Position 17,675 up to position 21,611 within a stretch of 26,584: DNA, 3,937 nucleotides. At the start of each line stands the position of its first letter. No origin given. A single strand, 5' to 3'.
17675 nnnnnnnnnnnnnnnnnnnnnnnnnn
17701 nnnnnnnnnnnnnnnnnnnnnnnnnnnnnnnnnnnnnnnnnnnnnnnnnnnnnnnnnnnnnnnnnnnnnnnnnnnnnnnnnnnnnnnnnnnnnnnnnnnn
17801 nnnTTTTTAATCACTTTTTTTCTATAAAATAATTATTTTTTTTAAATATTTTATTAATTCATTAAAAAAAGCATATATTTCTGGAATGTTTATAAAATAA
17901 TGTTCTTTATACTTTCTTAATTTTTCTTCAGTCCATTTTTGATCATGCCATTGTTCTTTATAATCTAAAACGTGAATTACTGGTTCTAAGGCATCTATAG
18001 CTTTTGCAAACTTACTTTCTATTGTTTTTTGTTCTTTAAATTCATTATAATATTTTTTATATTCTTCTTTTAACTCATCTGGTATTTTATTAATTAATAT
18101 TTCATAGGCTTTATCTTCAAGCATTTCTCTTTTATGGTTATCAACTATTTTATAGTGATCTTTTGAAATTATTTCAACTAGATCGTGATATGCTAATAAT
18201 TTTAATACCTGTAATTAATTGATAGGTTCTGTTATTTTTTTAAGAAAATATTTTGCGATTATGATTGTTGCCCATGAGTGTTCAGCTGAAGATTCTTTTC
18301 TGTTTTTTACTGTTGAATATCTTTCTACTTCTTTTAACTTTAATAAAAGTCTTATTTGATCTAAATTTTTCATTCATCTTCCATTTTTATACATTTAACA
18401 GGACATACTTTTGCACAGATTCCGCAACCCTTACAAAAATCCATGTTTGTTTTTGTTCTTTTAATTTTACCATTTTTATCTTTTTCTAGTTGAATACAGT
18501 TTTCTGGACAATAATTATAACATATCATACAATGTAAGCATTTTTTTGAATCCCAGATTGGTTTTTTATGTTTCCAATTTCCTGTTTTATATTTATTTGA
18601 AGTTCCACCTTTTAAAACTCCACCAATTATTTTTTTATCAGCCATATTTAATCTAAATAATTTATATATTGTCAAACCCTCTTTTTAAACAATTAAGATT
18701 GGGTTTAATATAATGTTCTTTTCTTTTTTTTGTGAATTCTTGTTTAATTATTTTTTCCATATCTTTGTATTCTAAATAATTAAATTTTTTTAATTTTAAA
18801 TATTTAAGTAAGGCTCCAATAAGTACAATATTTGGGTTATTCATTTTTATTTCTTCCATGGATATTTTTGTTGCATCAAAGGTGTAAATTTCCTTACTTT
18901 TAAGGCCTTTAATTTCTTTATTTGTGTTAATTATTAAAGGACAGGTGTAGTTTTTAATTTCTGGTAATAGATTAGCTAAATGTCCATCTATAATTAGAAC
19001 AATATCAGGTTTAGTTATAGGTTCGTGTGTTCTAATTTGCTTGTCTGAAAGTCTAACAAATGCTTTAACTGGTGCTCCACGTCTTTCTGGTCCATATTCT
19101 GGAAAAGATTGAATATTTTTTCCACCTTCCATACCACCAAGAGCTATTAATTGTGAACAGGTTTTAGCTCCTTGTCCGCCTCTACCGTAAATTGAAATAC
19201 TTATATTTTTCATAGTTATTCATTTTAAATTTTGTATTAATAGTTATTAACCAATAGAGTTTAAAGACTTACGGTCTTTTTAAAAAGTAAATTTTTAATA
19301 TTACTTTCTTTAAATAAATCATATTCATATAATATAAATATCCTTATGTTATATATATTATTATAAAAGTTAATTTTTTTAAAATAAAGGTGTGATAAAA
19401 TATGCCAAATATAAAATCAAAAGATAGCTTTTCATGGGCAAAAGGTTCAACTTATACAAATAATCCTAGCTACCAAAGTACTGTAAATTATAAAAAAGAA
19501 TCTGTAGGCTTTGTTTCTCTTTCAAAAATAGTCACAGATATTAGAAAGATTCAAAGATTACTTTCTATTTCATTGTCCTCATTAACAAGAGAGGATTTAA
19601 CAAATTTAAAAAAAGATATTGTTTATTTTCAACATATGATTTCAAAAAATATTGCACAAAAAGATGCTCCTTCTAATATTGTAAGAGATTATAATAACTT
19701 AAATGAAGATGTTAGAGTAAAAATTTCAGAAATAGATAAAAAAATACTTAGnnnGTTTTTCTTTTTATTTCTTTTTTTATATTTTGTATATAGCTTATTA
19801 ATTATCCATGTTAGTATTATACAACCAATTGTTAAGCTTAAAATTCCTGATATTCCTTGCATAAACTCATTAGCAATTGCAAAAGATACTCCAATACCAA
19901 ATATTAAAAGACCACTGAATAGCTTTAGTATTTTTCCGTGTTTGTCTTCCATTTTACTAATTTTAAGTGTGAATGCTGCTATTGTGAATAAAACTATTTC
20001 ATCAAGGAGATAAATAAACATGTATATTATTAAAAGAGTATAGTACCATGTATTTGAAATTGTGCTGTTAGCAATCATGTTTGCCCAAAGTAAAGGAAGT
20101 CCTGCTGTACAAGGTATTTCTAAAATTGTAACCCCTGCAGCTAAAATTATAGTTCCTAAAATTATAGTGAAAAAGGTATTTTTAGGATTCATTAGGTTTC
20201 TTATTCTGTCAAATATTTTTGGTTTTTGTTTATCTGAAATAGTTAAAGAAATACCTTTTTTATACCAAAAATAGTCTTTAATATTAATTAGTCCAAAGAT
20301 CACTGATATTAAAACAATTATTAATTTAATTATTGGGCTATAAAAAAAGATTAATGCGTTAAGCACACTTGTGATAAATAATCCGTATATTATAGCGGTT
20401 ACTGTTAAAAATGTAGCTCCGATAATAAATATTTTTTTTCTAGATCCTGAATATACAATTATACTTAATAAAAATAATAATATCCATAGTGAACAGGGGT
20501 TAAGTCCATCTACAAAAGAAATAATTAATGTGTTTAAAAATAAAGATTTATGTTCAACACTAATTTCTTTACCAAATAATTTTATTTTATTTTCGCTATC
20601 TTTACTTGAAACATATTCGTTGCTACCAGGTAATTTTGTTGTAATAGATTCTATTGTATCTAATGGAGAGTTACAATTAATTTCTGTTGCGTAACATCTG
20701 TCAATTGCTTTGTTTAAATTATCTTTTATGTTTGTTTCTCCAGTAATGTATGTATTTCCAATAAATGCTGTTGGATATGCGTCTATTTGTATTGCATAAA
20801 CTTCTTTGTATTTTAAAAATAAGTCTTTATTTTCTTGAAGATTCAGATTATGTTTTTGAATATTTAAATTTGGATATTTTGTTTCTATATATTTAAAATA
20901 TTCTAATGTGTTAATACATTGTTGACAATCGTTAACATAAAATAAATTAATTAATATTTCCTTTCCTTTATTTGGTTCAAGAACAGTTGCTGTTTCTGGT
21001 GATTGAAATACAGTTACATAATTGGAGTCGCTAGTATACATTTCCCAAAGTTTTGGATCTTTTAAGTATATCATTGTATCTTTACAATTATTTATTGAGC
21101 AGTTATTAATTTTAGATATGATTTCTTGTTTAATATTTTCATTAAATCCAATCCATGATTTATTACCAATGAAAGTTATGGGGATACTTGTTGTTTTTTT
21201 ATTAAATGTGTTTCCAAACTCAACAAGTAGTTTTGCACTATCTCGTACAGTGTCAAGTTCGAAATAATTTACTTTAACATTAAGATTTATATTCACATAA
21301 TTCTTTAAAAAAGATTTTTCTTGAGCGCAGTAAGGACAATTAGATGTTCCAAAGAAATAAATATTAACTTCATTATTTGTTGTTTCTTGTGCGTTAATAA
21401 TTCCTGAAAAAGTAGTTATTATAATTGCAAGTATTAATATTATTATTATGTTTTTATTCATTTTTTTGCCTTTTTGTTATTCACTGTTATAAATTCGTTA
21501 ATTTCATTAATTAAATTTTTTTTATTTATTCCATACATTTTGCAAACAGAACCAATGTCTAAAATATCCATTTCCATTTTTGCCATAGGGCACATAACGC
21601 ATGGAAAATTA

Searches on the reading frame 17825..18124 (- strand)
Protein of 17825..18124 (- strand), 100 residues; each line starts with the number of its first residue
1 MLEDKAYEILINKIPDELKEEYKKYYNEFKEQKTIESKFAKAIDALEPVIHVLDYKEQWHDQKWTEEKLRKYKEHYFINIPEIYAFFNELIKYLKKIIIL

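Call 14: search_protein_families(library=pfam, proteins=[window:17825-18124:-], max_evalue=0.001)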
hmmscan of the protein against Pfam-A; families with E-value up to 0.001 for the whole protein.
window:17825-18124:- (100 aa): 2 families
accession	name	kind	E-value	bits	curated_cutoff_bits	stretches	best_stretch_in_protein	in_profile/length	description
PF13023.12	HD_3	-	3.7e-10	40.4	22.5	1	3-75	82-155/165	HD domain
PF12917.13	YfbR-like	-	0.00021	21.5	25.9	1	2-92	92-180/182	5'-deoxynucleotidase YfbR-like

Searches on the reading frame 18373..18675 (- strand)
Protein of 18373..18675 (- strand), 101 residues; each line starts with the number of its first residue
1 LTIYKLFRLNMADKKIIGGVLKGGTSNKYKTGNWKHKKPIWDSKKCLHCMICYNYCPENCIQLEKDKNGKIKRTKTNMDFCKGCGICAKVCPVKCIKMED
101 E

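Call 54: search_protein_families(library=pfam, proteins=[window:18373-18675:-], max_evalue=0.01)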
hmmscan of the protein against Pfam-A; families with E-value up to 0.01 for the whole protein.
window:18373-18675:- (101 aa): 10 families
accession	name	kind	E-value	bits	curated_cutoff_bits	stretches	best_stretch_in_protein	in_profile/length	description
PF00037.32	Fer4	-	3.1e-12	46.2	21.1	2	76-97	3-24/24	4Fe-4S binding domain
PF14697.11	Fer4_21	-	7.2e-11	42.5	35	1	42-98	4-59/59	4Fe-4S dicluster domain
PF12837.12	Fer4_6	-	1.1e-09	38.2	25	2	39-61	2-24/24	4Fe-4S binding domain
PF12797.12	Fer4_2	-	2.5e-09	36.9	24.5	2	76-93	5-22/22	4Fe-4S binding domain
PF12838.12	Fer4_7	-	3.3e-09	37.5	27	1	45-95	1-52/52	4Fe-4S dicluster domain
PF13187.11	Fer4_9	-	4.7e-07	30.2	27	2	45-96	1-52/52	4Fe-4S dicluster domain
PF13237.11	Fer4_10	-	1.7e-06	28.3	25.5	1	39-92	2-53/53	4Fe-4S dicluster domain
PF13484.11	Fer4_16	-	2.6e-05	25.3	30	0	45-70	1-25/66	4Fe-4S double cluster binding domain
PF12800.12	Fer4_4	-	0.00048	20.7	24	0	44-58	2-16/17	4Fe-4S binding domain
PF25160.1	LdpA_Fe-S-bd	-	0.0022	18.2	27.6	1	52-99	9-46/49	LdpA Fe-S cluster-binding domain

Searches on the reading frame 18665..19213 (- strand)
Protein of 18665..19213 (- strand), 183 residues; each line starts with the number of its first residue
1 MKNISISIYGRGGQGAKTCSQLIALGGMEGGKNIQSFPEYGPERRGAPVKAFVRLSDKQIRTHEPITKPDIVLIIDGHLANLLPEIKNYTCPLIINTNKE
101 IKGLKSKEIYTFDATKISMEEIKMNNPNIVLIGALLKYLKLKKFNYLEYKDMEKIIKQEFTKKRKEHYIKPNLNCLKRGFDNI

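Call 14: search_protein_families(library=pfam, proteins=[window:18665-19213:-], max_evalue=0.001)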
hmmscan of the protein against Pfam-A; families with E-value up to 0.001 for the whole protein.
window:18665-19213:- (183 aa): 1 family
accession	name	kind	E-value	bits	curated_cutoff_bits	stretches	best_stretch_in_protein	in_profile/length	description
PF01558.24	POR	-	5.3e-27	95.5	27.4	1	12-181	1-173/173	Pyruvate ferredoxin/flavodoxin oxidoreductase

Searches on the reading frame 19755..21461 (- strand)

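Call 14: search_protein_families(library=pfam, proteins=[window:19755-21461:-], max_evalue=0.001)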
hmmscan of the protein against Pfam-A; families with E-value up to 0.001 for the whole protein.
window:19755-21461:- (569 aa): 4 families
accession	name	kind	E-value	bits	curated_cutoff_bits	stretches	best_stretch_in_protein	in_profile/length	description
PF00462.30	Glutaredoxin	-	5.2e-05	23.8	22.9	0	36-101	3-58/60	Glutaredoxin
PF11139.14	SfLAP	-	0.00023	21.1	35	1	312-497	2-170/213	Sap, sulfolipid-1-addressing protein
PF13098.12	Thioredoxin_2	-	0.00032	21.4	27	0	29-86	4-71/104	Thioredoxin-like domain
PF08534.16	Redoxin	-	0.00035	20.8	26.6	0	153-211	16-73/148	Redoxin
